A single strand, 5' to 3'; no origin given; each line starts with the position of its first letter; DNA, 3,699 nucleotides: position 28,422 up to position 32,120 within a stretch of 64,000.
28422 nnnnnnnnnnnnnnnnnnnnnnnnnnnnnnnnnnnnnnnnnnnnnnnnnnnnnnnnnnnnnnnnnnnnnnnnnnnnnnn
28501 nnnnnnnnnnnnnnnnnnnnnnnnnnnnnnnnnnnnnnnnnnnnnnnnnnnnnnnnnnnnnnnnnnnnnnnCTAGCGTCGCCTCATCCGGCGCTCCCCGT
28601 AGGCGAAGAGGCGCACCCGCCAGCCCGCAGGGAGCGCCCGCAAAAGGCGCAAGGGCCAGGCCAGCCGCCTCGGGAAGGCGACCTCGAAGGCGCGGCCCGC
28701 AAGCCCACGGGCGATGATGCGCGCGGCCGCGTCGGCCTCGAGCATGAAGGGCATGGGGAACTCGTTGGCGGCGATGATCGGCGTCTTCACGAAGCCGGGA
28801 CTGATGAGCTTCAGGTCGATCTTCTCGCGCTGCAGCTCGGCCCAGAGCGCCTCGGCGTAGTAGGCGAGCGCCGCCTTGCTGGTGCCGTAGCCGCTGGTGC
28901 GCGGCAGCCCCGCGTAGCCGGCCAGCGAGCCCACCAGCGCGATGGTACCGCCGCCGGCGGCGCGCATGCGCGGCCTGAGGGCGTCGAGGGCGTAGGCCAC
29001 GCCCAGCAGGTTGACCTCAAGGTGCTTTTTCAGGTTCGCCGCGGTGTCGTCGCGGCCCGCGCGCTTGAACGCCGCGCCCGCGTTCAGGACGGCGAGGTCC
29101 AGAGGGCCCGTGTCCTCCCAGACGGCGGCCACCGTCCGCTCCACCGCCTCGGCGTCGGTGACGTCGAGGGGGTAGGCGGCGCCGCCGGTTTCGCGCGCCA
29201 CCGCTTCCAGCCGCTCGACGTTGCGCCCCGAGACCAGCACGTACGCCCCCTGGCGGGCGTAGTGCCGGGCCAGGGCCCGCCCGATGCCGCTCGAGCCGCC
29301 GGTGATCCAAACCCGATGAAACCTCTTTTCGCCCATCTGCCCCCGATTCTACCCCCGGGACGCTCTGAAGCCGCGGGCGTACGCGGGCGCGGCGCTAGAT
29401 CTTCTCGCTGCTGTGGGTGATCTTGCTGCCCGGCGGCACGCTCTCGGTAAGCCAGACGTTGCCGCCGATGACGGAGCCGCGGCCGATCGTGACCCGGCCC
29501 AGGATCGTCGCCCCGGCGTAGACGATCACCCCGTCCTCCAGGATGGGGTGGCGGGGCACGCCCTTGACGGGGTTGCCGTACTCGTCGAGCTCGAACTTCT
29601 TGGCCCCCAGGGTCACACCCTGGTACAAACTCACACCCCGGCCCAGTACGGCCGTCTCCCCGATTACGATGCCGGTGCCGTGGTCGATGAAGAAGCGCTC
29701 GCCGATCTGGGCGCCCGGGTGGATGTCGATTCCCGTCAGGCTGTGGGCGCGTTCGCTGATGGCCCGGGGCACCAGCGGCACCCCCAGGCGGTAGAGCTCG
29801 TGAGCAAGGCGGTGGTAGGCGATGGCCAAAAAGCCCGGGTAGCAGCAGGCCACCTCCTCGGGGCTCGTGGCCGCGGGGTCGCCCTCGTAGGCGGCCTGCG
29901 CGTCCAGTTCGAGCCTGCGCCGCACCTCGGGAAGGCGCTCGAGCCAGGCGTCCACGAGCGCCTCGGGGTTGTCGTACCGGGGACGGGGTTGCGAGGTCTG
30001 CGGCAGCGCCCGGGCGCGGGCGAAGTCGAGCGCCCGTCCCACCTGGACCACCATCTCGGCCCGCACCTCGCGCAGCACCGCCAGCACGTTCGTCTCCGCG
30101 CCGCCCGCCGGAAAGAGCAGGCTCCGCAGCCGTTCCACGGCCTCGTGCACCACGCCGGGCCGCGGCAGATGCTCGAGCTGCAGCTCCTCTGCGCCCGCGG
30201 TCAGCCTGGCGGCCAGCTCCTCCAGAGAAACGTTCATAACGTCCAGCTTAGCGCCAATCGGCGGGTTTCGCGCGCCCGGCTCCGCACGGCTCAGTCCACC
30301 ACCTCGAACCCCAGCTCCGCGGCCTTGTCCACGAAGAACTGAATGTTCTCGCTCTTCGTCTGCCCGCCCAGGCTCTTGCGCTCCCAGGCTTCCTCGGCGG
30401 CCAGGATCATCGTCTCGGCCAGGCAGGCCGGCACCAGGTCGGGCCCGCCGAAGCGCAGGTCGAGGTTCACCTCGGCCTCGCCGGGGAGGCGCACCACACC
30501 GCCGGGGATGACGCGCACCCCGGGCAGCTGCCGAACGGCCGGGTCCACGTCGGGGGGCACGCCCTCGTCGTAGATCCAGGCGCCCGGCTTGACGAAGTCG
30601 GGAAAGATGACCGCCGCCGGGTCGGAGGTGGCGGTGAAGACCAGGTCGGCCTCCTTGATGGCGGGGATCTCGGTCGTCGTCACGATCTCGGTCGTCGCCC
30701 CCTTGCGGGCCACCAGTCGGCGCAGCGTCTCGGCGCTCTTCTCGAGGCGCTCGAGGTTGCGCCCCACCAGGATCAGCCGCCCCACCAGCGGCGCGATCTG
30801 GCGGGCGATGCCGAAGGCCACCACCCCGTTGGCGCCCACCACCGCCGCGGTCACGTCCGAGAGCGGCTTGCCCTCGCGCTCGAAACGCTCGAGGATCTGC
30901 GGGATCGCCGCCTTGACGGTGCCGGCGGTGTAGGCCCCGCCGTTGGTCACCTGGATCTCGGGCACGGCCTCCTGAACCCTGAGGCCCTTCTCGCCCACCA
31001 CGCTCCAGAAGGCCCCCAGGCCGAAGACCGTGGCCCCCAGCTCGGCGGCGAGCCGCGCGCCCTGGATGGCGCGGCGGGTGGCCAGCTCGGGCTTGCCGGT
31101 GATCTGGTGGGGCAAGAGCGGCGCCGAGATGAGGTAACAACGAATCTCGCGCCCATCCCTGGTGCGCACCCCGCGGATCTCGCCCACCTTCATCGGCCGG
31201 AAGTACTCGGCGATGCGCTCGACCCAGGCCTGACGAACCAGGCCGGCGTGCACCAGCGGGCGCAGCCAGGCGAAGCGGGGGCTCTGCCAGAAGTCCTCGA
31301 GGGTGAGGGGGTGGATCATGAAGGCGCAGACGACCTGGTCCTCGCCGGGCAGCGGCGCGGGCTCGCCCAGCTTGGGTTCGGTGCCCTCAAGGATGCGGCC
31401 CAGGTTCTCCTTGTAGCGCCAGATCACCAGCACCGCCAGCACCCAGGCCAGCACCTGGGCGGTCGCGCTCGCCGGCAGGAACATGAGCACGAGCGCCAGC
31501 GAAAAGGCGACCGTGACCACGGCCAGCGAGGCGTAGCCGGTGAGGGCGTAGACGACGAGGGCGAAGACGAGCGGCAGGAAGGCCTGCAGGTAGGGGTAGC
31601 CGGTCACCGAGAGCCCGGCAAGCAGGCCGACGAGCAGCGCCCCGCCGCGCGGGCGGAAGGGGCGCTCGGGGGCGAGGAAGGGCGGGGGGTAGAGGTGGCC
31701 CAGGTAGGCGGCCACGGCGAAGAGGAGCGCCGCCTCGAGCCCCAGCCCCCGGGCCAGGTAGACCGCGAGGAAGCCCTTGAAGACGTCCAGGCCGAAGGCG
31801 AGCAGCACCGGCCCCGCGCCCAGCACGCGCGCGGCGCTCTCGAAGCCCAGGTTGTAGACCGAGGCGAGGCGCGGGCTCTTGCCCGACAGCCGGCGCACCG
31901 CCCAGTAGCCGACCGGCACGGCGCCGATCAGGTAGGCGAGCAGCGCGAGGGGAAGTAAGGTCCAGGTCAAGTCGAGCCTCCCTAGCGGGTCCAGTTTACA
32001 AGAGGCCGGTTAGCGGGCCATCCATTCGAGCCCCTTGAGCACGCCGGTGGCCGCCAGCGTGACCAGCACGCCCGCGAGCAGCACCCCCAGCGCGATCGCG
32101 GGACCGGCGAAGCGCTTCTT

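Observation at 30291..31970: PlsY acyltransferase fused to an acyl-ACP-reductase (AAR)-like domain lacking the catalytic cysteine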

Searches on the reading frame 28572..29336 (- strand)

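Call 12: search_protein_families(library=pfam, proteins=[window:28572-29336:-], max_evalue=0.001)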
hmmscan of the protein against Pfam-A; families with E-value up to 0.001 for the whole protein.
window:28572-29336:- (254 aa): 4 families
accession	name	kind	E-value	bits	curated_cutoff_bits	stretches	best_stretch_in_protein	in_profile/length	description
PF00106.31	adh_short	-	1.2e-39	136.3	26.6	1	9-189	3-188/195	short chain dehydrogenase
PF13561.12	adh_short_C2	-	1.1e-32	114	27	1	16-192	6-185/236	Enoyl-(Acyl carrier protein) reductase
PF08659.16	KR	-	2.1e-08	34.8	22.6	1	9-157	3-156/180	KR domain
PF01370.27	Epimerase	-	3.6e-06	27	20.9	1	10-167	2-159/240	NAD dependent epimerase/dehydratase family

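Call 75: search_protein_families(library=ncbifam, proteins=[window:28572-29336:-], max_evalue=0.00001)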
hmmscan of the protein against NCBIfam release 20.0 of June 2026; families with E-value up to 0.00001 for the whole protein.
window:28572-29336:- (254 aa): 213 families (the best 25 are shown)
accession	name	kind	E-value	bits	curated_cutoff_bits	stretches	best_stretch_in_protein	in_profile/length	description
NF005437.0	PRK07024.1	equivalog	2.1e-49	168.3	266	1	7-253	5-256/259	SDR family oxidoreductase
NF004765.0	PRK06101.1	equivalog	3.5e-45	154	406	1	8-244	3-235/241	SDR family oxidoreductase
NF004514.1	PRK05855.1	equivalog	9.3e-37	126.8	455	1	8-205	315-518/578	SDR family oxidoreductase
NF005878.0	PRK07825.1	subfamily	5.8e-36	124.3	287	1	9-239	12-244/278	short chain dehydrogenase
NF004825.0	PRK06181.1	equivalog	8.6e-36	123.6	215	1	8-187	8-192/268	SDR family oxidoreductase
NF005559.1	PRK07231.1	subfamily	3.1e-35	121.9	215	1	10-191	8-194/249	glucose 1-dehydrogenase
NF005495.0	PRK07109.1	subfamily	2.2e-34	119.2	264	1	8-190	10-199/334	SDR family oxidoreductase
NF005539.0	PRK07201.1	equivalog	4.1e-33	115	549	1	8-221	372-593/657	SDR family oxidoreductase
NF004824.0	PRK06180.1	subfamily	6.7e-33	114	298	1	8-185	6-185/279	oxidoreductase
NF005672.0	PRK07454.1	equivalog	8.2e-32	110.3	234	1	5-208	5-217/241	SDR family oxidoreductase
NF004823.0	PRK06179.1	subfamily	1e-31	110.4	310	1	9-188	8-184/271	oxidoreductase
NF006099.0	PRK08251.1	equivalog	1.5e-31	109.5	253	1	7-241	5-247/250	SDR family oxidoreductase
NF009466.0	PRK12826.1-2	subfamily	1.5e-30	106.5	222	1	7-189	4-193/248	3-oxoacyl-ACP reductase FabG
NF004526.0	PRK05872.1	subfamily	1.8e-30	106.1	276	1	9-226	13-247/297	short-chain dehydrogenase/reductase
NF006123.0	PRK08267.1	equivalog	4.3e-30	104.8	261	1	8-193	4-195/261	SDR family oxidoreductase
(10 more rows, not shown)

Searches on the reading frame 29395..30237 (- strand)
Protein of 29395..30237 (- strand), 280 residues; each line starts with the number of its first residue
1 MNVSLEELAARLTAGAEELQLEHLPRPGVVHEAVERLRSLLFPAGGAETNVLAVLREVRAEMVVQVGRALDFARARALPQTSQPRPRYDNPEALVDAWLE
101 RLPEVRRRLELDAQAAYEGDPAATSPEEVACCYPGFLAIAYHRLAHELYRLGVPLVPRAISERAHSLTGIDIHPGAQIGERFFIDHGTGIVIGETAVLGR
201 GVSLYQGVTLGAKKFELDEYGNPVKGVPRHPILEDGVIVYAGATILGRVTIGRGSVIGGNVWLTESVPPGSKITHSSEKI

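Call 12: search_protein_families(library=pfam, proteins=[window:29395-30237:-], max_evalue=0.001)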
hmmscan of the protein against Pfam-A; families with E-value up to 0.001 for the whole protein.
window:29395-30237:- (280 aa): 1 family
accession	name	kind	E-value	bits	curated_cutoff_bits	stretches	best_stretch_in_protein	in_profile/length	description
PF00132.30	Hexapep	-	1.6e-11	43.8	27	1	230-264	1-35/36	Bacterial transferase hexapeptide (six repeats)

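Call 75: search_protein_families(library=ncbifam, proteins=[window:29395-30237:-], max_evalue=0.00001)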
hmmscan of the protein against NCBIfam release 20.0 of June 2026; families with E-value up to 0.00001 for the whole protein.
window:29395-30237:- (280 aa): 7 families
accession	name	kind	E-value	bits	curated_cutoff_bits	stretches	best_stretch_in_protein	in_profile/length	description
TIGR01172.1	cysE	equivalog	5.6e-48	163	210.65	1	111-272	3-155/162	serine O-acetyltransferase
NF041874.1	EPS_EpsC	equivalog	6.9e-45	152.8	150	1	111-273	3-156/168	serine O-acetyltransferase EpsC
NF008349.0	PRK11132.1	equivalog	6.5e-27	94.3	397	1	99-271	71-234/273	serine O-acetyltransferase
NF007564.0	PRK10191.1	equivalog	4.2e-09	36.1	196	1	165-258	53-142/162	colanic acid biosynthesis acetyltransferase WcaB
TIGR04016.1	WcaB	equivalog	5.1e-09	35.9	194.65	1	165-259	37-127/146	colanic acid biosynthesis acetyltransferase WcaB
NF002060.0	PRK00892.1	subfamily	6.9e-07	28.7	207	0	139-213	83-155/345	UDP-3-O-(3-hydroxymyristoyl)glucosamine N-acyltransferase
TIGR03532.1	DapD_Ac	equivalog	9.8e-07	28.6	231.75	1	160-273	101-203/231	2,3,4,5-tetrahydropyridine-2,6-dicarboxylate N-acetyltransferase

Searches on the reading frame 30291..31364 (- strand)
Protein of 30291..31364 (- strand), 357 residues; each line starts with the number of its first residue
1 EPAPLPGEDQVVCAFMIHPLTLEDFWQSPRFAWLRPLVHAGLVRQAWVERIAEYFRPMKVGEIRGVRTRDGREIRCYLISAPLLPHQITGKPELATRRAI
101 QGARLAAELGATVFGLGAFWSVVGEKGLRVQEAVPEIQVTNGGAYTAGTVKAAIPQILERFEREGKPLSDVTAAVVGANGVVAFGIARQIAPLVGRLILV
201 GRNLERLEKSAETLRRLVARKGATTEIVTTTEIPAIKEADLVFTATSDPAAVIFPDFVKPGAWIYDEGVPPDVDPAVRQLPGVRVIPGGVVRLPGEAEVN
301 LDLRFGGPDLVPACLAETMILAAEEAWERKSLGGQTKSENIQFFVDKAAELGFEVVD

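Call 5: search_solved_structures(query=window:30291-31364:-, max_evalue=1, show_alignments=3)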
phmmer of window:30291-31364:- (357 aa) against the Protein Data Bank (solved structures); distinct sequences matched with E-value up to 1: 14.
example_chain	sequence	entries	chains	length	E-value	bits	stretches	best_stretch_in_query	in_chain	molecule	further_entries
4ppm_A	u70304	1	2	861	1.5e-12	50.3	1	71-343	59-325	Aminotransferase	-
6jzu_A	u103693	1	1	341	4.7e-12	48.6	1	58-335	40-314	Long-chain acyl-[acyl-carrier-protein] reductase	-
6jzq_A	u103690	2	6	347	5e-12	48.5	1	58-335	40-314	Long-chain acyl-[acyl-carrier-protein] reductase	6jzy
6jzz_A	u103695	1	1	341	8.4e-11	44.5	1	58-329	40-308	Long-chain acyl-[acyl-carrier-protein] reductase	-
2c2x_A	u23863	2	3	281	0.043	15.9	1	193-294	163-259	METHYLENETETRAHYDROFOLATE DEHYDROGENASE-METHENYLTETRAHYDROFOLATE CYCLOHYDROLASE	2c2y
3oj0_A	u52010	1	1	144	0.057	15.5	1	177-275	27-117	Glutamyl-tRNA reductase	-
9e4s_A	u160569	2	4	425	0.069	15.2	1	78-294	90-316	Amino acid adenylation domain protein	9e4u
6jh7_A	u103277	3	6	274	0.12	14.4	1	168-216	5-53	Short chain dehydrogenase family protein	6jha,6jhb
4cnj_A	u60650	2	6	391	0.13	14.2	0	211-250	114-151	L-AMINO ACID OXIDASE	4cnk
4cjx_A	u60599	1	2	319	0.19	13.8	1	215-286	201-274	C-1-TETRAHYDROFOLATE SYNTHASE, CYTOPLASMIC, PUTATIVE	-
6lln_A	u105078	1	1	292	0.2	13.7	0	172-212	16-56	Putative dehydrogenase involved in catabolism of citronellol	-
5zf1_A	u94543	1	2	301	0.36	12.8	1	237-274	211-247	5,10-methylenetetrahydrofolate dehydrogenase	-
1y1l_A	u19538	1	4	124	0.4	12.7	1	203-265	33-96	arsenate reductase (arsC)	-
3rkr_A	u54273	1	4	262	0.47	12.4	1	166-220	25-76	Short chain oxidoreductase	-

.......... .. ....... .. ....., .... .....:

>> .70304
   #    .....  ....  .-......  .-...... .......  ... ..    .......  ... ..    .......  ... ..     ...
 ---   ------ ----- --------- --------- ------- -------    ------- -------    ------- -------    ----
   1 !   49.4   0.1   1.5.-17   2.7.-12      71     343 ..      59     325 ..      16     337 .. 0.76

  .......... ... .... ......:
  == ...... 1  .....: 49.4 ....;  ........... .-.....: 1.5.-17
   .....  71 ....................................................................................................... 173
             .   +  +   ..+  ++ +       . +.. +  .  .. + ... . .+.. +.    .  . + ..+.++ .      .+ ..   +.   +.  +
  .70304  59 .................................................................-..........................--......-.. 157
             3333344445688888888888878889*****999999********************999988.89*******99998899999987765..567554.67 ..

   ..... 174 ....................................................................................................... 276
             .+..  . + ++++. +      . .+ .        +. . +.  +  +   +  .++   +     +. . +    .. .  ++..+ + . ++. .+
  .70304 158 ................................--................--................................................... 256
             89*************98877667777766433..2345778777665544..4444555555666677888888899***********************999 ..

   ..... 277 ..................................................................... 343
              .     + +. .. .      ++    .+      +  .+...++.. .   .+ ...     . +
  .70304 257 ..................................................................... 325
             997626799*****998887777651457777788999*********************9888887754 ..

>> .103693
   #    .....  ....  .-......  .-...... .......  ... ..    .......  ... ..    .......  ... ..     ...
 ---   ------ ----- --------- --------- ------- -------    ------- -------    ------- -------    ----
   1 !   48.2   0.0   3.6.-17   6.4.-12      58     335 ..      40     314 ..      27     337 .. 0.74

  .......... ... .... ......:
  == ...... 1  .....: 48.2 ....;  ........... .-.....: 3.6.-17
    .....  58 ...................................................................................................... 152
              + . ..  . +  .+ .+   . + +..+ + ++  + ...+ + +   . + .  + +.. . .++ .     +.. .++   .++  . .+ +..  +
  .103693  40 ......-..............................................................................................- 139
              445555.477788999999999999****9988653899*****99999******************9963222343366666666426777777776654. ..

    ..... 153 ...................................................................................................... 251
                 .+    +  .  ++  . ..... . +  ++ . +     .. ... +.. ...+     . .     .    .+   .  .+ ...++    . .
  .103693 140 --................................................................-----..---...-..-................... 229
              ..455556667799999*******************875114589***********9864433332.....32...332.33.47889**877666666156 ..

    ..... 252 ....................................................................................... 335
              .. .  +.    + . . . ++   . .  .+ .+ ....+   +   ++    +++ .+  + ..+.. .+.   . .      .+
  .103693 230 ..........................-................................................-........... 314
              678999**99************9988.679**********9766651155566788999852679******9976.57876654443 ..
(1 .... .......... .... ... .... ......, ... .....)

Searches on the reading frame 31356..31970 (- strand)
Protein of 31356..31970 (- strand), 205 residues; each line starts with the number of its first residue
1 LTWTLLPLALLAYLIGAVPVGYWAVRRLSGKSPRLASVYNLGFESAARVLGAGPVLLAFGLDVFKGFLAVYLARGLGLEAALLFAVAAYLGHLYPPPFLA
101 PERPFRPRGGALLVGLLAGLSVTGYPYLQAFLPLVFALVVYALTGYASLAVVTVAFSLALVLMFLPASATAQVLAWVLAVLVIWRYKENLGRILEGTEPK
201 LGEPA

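Call 18: search_solved_structures(query=window:31356-31970:-, max_evalue=1, show_alignments=2)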
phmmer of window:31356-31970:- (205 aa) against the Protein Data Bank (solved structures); distinct sequences matched with E-value up to 1: 3.
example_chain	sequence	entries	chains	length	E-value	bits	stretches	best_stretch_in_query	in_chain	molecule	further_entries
5xj5_A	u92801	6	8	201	2.3e-13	54.1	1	6-202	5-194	Glycerol-3-phosphate acyltransferase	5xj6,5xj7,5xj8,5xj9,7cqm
6znx_A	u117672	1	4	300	0.15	15.5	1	26-115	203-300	Ribokinase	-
8cqx_A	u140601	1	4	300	0.15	15.5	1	26-115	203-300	Ribokinase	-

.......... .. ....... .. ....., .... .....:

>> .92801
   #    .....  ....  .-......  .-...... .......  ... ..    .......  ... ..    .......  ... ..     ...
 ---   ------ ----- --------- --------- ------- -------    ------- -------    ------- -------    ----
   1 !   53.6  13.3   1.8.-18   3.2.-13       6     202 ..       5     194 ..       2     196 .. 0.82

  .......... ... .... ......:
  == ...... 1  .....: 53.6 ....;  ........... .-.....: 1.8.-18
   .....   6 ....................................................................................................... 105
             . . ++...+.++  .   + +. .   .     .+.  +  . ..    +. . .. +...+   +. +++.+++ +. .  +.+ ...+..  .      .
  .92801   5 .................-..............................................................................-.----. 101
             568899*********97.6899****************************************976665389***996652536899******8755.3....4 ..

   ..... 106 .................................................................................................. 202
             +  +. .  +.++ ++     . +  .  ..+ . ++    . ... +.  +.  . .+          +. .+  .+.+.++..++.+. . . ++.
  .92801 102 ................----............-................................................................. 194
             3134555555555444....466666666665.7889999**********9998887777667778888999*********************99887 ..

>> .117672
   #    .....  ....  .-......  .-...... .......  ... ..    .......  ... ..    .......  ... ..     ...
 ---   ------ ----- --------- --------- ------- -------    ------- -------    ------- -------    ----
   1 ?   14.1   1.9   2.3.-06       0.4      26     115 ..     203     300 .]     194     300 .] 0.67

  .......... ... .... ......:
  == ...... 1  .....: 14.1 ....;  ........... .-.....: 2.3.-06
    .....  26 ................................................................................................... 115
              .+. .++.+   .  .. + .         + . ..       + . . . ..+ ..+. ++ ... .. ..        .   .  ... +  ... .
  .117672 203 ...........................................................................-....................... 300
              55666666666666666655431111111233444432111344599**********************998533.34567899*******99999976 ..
